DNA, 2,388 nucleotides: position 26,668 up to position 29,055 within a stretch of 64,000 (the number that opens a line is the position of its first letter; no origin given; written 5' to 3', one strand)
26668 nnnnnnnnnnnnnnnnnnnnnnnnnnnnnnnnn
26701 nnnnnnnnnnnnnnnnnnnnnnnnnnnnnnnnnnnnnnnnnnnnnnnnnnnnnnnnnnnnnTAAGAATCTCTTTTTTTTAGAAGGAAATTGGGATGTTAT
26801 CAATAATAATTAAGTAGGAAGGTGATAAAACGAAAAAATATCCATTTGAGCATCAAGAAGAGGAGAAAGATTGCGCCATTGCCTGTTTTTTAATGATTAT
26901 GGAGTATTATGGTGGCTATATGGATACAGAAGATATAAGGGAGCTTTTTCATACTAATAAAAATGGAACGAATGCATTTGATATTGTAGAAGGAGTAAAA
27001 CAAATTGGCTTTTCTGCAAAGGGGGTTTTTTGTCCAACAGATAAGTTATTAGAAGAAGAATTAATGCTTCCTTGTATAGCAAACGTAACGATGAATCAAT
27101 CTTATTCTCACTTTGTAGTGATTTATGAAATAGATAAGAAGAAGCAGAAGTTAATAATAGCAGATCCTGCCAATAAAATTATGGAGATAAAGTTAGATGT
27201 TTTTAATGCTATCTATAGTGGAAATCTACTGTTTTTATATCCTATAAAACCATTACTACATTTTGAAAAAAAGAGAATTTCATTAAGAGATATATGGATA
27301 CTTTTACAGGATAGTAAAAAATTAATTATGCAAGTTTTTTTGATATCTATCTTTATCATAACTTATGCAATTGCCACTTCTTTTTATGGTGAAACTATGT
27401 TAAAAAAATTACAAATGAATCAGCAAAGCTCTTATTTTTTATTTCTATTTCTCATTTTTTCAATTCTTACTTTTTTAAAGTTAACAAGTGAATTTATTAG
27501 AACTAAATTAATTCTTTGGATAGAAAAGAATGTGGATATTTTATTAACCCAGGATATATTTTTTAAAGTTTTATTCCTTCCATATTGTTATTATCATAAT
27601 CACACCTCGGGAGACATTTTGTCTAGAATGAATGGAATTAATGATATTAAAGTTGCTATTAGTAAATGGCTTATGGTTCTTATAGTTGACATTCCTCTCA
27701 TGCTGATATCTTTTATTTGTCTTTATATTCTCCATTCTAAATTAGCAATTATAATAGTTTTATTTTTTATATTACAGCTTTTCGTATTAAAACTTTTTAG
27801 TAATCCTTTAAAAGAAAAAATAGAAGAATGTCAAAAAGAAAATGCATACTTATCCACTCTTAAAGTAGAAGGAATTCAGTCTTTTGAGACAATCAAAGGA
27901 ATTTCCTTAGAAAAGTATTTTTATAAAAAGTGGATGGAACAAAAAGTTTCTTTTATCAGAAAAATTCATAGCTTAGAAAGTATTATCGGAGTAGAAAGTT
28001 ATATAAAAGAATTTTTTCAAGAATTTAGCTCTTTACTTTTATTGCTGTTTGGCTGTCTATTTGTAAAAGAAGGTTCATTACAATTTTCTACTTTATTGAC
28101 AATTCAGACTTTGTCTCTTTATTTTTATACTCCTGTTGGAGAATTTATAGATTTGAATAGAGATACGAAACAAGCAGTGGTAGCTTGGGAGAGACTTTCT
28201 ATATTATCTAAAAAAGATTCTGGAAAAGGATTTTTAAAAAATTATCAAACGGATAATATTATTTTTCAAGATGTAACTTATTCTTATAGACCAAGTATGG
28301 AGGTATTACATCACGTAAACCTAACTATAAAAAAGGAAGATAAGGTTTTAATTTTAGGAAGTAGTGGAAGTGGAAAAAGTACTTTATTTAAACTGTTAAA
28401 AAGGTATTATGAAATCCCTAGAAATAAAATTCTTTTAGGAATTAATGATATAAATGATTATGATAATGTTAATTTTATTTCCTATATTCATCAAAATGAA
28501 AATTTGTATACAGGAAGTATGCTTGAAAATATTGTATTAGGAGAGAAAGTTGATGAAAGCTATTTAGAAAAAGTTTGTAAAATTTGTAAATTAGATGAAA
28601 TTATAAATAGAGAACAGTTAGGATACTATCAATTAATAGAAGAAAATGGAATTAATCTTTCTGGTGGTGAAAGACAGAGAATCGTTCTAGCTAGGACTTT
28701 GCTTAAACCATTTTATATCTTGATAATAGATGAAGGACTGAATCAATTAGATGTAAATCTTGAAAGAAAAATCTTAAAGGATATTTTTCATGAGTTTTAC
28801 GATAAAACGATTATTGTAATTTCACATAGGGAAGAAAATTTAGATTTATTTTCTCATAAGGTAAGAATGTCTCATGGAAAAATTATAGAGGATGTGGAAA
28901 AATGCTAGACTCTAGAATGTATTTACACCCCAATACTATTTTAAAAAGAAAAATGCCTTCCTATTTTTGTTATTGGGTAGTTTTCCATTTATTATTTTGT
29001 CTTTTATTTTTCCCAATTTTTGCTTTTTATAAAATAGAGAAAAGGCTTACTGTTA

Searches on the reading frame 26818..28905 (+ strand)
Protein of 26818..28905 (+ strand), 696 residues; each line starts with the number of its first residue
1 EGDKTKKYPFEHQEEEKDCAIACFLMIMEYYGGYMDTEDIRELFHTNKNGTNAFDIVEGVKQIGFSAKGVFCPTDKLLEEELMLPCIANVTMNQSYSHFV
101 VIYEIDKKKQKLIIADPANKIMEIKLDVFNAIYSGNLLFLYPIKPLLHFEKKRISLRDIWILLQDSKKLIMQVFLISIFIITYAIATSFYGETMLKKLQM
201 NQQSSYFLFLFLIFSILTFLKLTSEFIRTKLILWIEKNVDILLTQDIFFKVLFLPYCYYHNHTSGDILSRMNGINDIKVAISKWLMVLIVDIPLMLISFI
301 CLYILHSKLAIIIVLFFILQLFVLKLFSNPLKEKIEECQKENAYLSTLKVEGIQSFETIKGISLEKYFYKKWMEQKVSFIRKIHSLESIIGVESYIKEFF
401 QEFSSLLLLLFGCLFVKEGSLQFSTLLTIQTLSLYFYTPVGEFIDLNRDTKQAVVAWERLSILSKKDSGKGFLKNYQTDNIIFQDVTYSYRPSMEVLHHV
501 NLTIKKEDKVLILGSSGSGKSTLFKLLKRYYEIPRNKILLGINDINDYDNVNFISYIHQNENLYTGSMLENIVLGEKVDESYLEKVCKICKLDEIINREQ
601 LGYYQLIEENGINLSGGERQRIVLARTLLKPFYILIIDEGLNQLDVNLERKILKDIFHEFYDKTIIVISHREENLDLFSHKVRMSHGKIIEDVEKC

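Call 6: search_protein_families(library=pfam, proteins=[window:26818-28905:+], max_evalue=0.01)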
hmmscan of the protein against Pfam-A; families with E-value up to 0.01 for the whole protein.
window:26818-28905:+ (696 aa): 10 families
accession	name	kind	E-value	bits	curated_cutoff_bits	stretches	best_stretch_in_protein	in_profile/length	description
PF03412.21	Peptidase_C39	-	3.6e-31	108.2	22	1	7-141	1-129/133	Peptidase C39 family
PF00664.28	ABC_membrane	-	9.7e-25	88.2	28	1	173-440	4-274/274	ABC transporter transmembrane region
PF00005.33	ABC_tran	-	3.4e-20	73.5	25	1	497-640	1-135/137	ABC transporter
PF13529.12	Peptidase_C39_2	-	0.00011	23.2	24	0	7-50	2-47/143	Peptidase_C39 like family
PF00503.26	G-alpha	-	0.00011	21.9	48.8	1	501-560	15-64/333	G-protein alpha subunit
PF02463.25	SMC_N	-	0.0004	20.3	40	0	603-685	123-212/220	RecF/RecN/SMC N terminal domain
PF13555.12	AAA_29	-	0.00042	20.4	27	1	499-524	14-39/61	P-loop containing region of AAA domain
PF09778.15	Guanylate_cyc_2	-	0.00077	19.3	28.1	0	12-47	5-41/212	Guanylylate cyclase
PF20720.3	nSTAND3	-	0.0037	17.4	27.2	1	503-550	13-59/155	Novel STAND NTPase 3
PF12385.14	Peptidase_C70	-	0.0093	16.3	19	0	8-131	7-138/141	Papain-like cysteine protease AvrRpt2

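Call 7: find_homologous_proteins(query=window:26830-28905:+, max_evalue=1e-20)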
Query window:26830-28905:+ (692 aa): 165 proteins with E <= 1e-20 among 8000 candidates; the best 120 are listed.
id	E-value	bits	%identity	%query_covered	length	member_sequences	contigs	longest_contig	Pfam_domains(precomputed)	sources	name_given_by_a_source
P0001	0.0e+0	1461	100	97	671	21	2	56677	PF00005.34,PF03412.22,PF00664.29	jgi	-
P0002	0.0e+0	1378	93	97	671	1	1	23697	PF00005.34,PF03412.22,PF02463.26,PF00664.29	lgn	-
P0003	0.0e+0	1377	93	97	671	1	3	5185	PF00005.34,PF03412.22,PF00664.29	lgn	-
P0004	0.0e+0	1376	93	97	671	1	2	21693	PF00005.34,PF03412.22,PF00664.29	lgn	-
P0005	0.0e+0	1372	93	97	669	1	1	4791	PF00005.34,PF03412.22,PF00664.29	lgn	-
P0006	0.0e+0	1368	92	97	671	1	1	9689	PF00005.34,PF03412.22,PF00664.29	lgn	-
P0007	0.0e+0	1352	93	96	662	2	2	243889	PF00005.34,PF03412.22,PF00664.29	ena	-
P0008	0.0e+0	1032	68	95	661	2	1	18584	PF00005.34,PF03412.22,PF00664.29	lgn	-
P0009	0.0e+0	1031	68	95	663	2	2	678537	PF00005.34,PF03412.22,PF00664.29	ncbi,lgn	-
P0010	0.0e+0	1028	66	97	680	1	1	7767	PF00005.34,PF03412.22,PF00664.29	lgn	-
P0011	2.4e-296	1003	69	95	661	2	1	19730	PF00005.34,PF03412.22,PF00664.29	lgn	-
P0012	2.0e-288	976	63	97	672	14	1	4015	PF00005.34,PF00503.27,PF03412.22,PF00664.29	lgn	-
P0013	1.2e-286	970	64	97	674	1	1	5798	PF00005.34,PF03412.22,PF00664.29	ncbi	-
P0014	1.8e-266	904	58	98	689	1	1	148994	PF00005.34,PF03412.22,PF00664.29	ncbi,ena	-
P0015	1.7e-260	884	59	97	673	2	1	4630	PF00005.34,PF03412.22,PF00664.29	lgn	-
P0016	7.0e-258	875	60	96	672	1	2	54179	PF00005.34,PF00503.27,PF03412.22,PF00664.29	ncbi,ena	-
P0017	6.7e-257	872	57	100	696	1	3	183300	PF00005.34,PF03412.22,PF00664.29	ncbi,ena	-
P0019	1.5e-254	864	57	97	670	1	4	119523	PF00005.34,PF03412.22,PF02463.26,PF00664.29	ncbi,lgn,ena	-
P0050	1.2e-142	495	41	97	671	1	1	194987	PF00005.34,PF03412.22,PF00664.29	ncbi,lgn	-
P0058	1.5e-133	465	38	96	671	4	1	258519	PF00005.34,PF03412.22,PF00664.29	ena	-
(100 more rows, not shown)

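Call 12: find_related_loci(query=A1, collection=genome_contigs, flank=3000)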
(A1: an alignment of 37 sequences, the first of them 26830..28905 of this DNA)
Query A1 (692 aa) in genome_contigs; peptide patterns used: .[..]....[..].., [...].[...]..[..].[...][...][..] (x = any residue, [..] = any of these).
600 stretches matched a pattern (row limit reached: there are more); 587 encode a relative of the query (tblastn E <= 1e-3); the best 80 are kept; 80 distinct loci.
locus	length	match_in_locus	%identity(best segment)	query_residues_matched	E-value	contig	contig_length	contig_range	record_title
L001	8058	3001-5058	45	2-689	0e+0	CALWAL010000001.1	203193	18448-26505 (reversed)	MAG: uncultured Bacilli bacterium isolate BRZ_FM__bin62 genome assembly, contig: BRZ_FM__NODE_106_length_203193_cov_46.3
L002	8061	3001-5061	39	2-685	3e-159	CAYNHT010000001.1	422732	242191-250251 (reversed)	MAG TPA_asm: uncultured Muribaculaceae bacterium isolate SRP241341_co1_139 genome assembly, contig: NODE_4_length_422732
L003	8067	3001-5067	40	2-688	3e-157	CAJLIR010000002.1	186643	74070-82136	MAG TPA_asm: uncultured Bacillales bacterium isolate ERR1600721-bin.53 genome assembly, contig: NODE_46_length_186643_co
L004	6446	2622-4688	39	2-692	5e-149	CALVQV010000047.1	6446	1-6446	MAG: uncultured Bacilli bacterium isolate BRZ_KF__bin17 genome assembly, contig: BRZ_KF__NODE_19496_length_6446_cov_6.95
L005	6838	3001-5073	39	2-691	3e-146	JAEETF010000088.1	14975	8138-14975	MAG: Bacilli bacterium isolate Tb.RUG.4 k141_12568844_flag=1_multi=12.0000_len=14975, whole genome shotgun sequence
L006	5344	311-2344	39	3-691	5e-145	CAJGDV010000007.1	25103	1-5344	MAG: uncultured Bacilli bacterium isolate MAG43 genome assembly, contig: k141_677653_length_25103_cov_22.7089, whole gen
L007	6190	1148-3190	38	4-691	6e-145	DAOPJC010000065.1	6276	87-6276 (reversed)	MAG TPA_asm: Bacilli bacterium isolate AMR_MDS_3287 NODE_13329_length_6276_cov_5.545411, whole genome shotgun sequence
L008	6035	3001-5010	38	9-691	1e-139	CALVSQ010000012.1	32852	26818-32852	MAG: uncultured Bacilli bacterium isolate BRZ_PA__bin23 genome assembly, contig: BRZ_PA__NODE_1829_length_32852_cov_32.6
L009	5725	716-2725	38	9-691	5e-134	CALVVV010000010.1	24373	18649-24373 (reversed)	MAG: uncultured Bacilli bacterium isolate BRZ_FP__bin56 genome assembly, contig: BRZ_FP__NODE_1617_length_24373_cov_7.26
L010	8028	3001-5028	38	3-683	1e-133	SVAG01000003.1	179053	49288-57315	MAG: Lactobacillales bacterium isolate SIG196 NODE_1400_length_179053_cov_5.805322, whole genome shotgun sequence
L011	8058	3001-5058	38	2-691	2e-130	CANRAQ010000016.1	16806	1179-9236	MAG: uncultured Bacilli bacterium isolate Lapin-016__bin43 genome assembly, contig: Lapin-016__NODE_3042_length_16806_co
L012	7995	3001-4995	37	9-687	1e-128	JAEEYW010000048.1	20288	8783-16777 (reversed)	MAG: Bacillales bacterium isolate Tb.RUG.7 k141_8361567_flag=1_multi=16.0076_len=20288, whole genome shotgun sequence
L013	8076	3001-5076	34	2-687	2e-115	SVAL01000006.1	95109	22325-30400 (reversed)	MAG: Bacillota bacterium isolate SIG201 NODE_1140_length_95109_cov_7.312122, whole genome shotgun sequence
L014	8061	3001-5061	34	2-682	3e-112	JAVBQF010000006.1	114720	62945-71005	MAG: Bacilli bacterium isolate EPI_MAG_00159 c_000012019248, whole genome shotgun sequence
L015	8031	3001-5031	31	2-674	1e-99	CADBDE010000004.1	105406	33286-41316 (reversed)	MAG: uncultured Erysipelotrichaceae bacterium isolate RUG13868 genome assembly, contig: RUG13868_asm_4, whole genome sho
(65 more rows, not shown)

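Call 16: find_related_loci(query=window:26830-28905:+, collection=metagenome_contigs, flank=3000)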
Query window:26830-28905:+ (692 aa) in metagenome_contigs; peptide patterns used: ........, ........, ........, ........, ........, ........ (x = any residue, [..] = any of these).
87 stretches matched a pattern, but none encodes a relative of the query by tblastn (E <= 1e-3).

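Call 17: find_encoding_contigs(protein=P0001, flank=1500, max_places=6)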
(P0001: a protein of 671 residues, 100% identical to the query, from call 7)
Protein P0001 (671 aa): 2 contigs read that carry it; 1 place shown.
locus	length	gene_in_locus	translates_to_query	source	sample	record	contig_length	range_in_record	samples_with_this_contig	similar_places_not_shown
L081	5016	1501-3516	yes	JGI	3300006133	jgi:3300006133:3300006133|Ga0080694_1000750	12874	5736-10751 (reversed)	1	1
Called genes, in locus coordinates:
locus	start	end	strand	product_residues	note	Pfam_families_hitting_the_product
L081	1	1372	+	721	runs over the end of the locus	PF01136:Peptidase_U32, PF12392:DUF3656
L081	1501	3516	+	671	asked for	PF03412:Peptidase_C39, PF00664:ABC_membrane, PF00005:ABC_tran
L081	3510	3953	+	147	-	-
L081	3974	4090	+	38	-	-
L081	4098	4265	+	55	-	-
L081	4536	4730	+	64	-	PF01165:Ribosomal_S21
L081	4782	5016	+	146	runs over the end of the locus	PF09424:YqeY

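Call 18: find_encoding_contigs(protein=P0002, flank=1500, max_places=3)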
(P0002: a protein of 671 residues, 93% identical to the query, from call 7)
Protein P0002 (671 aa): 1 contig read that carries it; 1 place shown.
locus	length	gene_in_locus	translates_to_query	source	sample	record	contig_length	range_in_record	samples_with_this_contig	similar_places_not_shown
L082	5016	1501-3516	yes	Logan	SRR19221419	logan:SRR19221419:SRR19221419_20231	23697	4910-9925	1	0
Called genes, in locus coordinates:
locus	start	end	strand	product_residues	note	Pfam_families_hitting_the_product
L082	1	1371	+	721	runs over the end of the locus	PF01136:Peptidase_U32, PF12392:DUF3656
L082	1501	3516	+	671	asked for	PF03412:Peptidase_C39, PF00664:ABC_membrane, PF00005:ABC_tran, PF02463:SMC_N (faint)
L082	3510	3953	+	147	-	-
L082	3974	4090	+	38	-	-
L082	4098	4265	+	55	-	-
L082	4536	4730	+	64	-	PF01165:Ribosomal_S21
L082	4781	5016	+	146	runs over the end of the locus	PF09424:YqeY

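Call 19: find_encoding_contigs(protein=P0007, flank=1500, max_places=3)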
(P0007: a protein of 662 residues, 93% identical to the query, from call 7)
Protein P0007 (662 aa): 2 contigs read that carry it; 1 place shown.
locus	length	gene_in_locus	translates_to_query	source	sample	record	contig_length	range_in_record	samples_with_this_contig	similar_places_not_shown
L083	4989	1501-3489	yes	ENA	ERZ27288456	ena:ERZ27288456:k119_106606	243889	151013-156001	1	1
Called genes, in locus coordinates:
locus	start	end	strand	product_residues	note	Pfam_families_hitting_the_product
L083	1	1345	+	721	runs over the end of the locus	PF01136:Peptidase_U32, PF12392:DUF3656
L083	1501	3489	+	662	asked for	PF03412:Peptidase_C39, PF00664:ABC_membrane, PF00005:ABC_tran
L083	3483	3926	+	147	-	-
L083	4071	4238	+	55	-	-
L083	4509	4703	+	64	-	PF01165:Ribosomal_S21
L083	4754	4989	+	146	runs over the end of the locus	PF09424:YqeY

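Call 20: find_encoding_contigs(protein=P0009, flank=1500, max_places=3)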
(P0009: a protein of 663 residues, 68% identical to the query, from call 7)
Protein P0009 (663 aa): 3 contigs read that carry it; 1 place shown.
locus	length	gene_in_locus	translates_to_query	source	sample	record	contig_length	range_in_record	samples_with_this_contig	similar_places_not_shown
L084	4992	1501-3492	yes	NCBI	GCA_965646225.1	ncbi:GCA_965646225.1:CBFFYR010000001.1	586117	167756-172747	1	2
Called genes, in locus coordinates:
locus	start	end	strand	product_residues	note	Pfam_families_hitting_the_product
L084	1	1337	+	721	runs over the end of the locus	PF01136:Peptidase_U32, PF12392:DUF3656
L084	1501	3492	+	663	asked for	PF03412:Peptidase_C39, PF00664:ABC_membrane, PF00005:ABC_tran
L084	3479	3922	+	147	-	-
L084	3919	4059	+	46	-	-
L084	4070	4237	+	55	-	-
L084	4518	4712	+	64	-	PF01165:Ribosomal_S21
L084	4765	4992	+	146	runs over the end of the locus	PF09424:YqeY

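Call 21: find_encoding_contigs(protein=P0010, flank=1500, max_places=2)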
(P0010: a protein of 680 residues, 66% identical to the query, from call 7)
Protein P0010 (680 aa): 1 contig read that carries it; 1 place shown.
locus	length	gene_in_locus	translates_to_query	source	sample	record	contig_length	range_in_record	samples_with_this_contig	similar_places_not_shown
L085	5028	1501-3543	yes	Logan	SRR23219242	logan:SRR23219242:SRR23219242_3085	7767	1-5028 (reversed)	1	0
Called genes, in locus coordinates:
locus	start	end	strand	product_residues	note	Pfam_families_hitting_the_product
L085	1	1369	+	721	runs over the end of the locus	PF01136:Peptidase_U32, PF12392:DUF3656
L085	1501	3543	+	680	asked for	PF03412:Peptidase_C39, PF00664:ABC_membrane, PF00005:ABC_tran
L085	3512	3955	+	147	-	-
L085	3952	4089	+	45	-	-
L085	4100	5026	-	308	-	?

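Call 22: find_encoding_contigs(protein=P0013, flank=1500, max_places=2)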
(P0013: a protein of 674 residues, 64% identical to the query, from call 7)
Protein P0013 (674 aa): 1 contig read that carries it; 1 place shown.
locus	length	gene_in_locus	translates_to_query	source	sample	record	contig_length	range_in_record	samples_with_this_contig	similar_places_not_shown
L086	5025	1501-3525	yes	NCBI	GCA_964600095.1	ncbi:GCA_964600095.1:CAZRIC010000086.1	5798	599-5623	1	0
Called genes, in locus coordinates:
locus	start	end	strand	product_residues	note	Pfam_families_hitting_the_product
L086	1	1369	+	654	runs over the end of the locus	?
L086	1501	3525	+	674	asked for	PF03412:Peptidase_C39, PF00664:ABC_membrane, PF00005:ABC_tran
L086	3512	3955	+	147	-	-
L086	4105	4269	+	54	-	-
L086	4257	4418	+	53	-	-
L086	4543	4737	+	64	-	PF01165:Ribosomal_S21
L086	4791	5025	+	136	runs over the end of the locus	?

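Call 23: find_encoding_contigs(protein=P0016, flank=1500, max_places=2)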
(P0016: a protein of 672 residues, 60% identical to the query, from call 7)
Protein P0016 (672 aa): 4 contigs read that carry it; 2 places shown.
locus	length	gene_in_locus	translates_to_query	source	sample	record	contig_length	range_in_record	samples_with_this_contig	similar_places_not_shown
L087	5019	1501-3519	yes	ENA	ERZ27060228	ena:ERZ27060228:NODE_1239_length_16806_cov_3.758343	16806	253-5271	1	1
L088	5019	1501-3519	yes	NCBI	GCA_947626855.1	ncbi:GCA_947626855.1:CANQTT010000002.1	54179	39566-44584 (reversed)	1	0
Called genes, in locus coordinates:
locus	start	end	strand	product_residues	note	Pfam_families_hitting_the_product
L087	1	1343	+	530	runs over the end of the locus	?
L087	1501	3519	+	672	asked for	PF03412:Peptidase_C39, PF00664:ABC_membrane, PF00503:G-alpha (faint), PF00005:ABC_tran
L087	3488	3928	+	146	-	-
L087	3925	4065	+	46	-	-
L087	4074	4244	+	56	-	-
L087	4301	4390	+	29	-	-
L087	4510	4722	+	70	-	PF01165:Ribosomal_S21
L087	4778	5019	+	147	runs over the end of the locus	PF09424:YqeY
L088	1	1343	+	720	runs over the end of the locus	PF01136:Peptidase_U32, PF12392:DUF3656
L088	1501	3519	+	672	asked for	PF03412:Peptidase_C39, PF00664:ABC_membrane, PF00503:G-alpha (faint), PF00005:ABC_tran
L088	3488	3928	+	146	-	-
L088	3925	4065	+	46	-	-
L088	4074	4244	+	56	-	-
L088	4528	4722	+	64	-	PF01165:Ribosomal_S21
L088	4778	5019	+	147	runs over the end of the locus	PF09424:YqeY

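Call 24: find_encoding_contigs(protein=P0019, flank=1500, max_places=2)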
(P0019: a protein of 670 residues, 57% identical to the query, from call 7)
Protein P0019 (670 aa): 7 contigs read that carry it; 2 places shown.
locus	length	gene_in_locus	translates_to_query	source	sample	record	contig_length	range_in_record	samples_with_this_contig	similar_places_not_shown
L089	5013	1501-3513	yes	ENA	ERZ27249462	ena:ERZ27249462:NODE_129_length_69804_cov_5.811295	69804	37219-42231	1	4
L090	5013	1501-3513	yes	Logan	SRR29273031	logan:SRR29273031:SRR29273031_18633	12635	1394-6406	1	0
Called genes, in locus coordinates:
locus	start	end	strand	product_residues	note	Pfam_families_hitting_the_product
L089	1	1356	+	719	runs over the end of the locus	PF01136:Peptidase_U32, PF12392:DUF3656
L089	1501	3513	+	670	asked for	PF03412:Peptidase_C39, PF00664:ABC_membrane, PF00005:ABC_tran, PF02463:SMC_N (faint)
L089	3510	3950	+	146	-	-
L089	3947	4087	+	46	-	-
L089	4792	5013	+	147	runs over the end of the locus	PF09424:YqeY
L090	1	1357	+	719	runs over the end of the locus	PF01136:Peptidase_U32, PF12392:DUF3656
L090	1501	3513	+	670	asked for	PF03412:Peptidase_C39, PF00664:ABC_membrane, PF00005:ABC_tran, PF02463:SMC_N (faint)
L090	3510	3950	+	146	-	-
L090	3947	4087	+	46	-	-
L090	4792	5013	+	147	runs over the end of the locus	PF09424:YqeY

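Call 29: find_encoding_contigs(protein=P0017, flank=1500, max_places=2)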
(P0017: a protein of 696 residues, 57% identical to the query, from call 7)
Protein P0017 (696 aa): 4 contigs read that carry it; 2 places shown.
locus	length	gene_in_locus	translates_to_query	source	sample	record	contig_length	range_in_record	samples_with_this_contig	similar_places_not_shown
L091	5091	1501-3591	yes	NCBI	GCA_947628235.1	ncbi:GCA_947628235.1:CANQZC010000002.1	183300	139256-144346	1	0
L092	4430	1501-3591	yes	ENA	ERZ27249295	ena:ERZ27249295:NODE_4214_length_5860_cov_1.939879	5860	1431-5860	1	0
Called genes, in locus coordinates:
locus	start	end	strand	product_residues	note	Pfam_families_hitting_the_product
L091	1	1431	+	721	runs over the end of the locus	PF01136:Peptidase_U32, PF12392:DUF3656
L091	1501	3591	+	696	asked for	PF03412:Peptidase_C39, PF00664:ABC_membrane, PF00005:ABC_tran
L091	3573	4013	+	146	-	-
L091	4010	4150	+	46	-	-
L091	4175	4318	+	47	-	-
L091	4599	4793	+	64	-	PF01165:Ribosomal_S21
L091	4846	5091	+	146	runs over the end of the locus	PF09424:YqeY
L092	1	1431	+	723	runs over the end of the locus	PF01136:Peptidase_U32, PF12392:DUF3656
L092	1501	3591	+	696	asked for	PF03412:Peptidase_C39, PF00664:ABC_membrane, PF00005:ABC_tran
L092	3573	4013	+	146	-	-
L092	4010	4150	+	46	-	-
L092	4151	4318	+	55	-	-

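Call 30: find_encoding_contigs(protein=P0014, flank=1500, max_places=2)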
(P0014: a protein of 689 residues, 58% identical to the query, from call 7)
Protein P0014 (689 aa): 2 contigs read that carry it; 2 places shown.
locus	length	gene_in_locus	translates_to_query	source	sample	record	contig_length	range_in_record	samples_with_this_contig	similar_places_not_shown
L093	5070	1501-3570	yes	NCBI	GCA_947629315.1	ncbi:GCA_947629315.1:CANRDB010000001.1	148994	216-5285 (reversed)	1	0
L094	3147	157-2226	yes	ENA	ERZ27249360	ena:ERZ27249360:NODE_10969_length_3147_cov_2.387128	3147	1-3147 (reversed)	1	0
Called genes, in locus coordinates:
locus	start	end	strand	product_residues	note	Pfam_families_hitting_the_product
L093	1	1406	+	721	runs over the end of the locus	PF01136:Peptidase_U32, PF12392:DUF3656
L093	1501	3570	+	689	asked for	PF03412:Peptidase_C39, PF00664:ABC_membrane, PF00005:ABC_tran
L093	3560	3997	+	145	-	-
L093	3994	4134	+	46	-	-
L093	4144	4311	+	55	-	-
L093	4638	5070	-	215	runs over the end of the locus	?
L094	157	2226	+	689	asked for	PF03412:Peptidase_C39, PF00664:ABC_membrane, PF00005:ABC_tran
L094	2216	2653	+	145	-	-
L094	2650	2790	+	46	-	-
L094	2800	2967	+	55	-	-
